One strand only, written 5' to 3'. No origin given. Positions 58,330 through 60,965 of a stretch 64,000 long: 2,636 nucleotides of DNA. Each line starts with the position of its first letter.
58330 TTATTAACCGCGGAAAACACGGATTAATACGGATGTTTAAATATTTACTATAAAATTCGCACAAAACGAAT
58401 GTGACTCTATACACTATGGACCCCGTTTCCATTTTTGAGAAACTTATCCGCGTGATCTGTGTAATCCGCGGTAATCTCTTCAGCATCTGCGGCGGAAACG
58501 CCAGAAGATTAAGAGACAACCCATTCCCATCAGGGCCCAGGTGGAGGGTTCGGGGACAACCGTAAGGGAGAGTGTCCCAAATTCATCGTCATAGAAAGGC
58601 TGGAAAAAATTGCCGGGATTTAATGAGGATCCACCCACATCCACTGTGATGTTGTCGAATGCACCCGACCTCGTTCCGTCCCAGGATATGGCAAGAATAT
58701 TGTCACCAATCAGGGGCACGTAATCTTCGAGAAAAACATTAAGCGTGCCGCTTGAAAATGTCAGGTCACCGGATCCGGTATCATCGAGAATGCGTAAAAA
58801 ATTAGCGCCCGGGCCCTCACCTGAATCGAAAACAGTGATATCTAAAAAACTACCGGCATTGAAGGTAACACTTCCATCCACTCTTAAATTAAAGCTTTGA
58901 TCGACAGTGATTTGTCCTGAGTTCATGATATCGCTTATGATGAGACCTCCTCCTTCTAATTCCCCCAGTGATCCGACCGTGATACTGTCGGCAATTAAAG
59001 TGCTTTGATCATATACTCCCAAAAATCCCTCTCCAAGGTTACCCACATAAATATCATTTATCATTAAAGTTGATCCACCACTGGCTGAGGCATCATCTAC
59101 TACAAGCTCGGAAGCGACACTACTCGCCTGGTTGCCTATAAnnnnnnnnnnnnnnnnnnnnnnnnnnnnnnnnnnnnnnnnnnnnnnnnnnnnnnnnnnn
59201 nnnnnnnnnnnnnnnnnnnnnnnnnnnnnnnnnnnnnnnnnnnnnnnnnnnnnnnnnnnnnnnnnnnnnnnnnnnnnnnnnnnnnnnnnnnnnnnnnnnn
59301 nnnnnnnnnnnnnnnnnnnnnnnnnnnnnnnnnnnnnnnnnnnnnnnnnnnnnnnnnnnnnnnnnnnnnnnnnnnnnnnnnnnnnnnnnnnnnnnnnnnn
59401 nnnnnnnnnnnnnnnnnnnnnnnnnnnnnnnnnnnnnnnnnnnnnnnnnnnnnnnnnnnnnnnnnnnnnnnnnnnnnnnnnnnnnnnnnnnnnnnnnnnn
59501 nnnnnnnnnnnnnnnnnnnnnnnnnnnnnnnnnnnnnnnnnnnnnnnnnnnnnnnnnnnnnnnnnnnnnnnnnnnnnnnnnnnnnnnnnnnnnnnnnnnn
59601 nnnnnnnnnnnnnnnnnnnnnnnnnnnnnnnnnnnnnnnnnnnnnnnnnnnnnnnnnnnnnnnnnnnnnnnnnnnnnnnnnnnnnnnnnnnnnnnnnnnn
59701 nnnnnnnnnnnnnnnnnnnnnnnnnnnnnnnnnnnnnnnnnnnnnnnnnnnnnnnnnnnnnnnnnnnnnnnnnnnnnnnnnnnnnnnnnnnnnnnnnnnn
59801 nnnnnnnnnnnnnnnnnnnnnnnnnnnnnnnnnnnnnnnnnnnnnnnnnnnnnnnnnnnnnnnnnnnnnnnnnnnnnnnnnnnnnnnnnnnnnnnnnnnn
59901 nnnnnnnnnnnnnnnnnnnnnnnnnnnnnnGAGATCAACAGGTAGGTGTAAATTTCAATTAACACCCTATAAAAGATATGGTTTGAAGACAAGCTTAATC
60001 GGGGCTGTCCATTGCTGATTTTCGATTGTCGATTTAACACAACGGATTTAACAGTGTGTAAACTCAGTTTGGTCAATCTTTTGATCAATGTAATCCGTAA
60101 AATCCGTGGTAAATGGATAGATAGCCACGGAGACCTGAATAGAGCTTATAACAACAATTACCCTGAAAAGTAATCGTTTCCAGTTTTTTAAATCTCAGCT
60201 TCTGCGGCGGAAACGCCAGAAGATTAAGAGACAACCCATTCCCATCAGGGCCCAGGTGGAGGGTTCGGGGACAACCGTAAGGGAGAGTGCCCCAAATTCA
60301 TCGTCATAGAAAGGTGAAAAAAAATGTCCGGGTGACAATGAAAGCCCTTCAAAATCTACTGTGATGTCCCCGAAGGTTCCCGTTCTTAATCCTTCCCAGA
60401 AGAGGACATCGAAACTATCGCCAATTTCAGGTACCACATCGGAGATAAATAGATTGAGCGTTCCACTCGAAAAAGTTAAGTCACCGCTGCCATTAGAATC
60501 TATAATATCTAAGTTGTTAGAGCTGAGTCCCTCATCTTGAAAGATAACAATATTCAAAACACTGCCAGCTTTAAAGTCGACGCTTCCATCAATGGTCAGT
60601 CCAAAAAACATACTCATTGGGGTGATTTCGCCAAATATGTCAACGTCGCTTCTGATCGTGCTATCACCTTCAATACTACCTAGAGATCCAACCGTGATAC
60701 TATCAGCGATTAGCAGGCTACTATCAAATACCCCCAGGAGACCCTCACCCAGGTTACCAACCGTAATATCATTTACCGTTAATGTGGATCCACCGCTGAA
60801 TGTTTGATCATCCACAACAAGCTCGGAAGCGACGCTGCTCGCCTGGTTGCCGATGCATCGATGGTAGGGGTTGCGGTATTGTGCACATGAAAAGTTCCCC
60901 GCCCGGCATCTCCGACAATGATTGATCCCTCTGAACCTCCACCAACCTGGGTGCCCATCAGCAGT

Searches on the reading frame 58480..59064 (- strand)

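Call 83: search_protein_families(library=pfam, proteins=[window:58480-59064:-], max_evalue=0.00001)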
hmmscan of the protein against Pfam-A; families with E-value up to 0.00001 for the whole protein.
window:58480-59064:- (194 aa): 1 family
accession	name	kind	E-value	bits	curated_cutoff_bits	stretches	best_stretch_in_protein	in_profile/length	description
PF07589.16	PEP-CTERM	-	2e-06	28.1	20.7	1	170-192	2-24/24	PEP-CTERM motif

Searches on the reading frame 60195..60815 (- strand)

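Call 83: search_protein_families(library=pfam, proteins=[window:60195-60815:-], max_evalue=0.00001)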
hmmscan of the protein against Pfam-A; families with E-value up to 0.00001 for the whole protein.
window:60195-60815:- (206 aa): 1 family
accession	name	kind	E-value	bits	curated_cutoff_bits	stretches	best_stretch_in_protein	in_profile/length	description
PF07589.16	PEP-CTERM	-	4.6e-06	26.9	20.7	1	182-204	2-24/24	PEP-CTERM motif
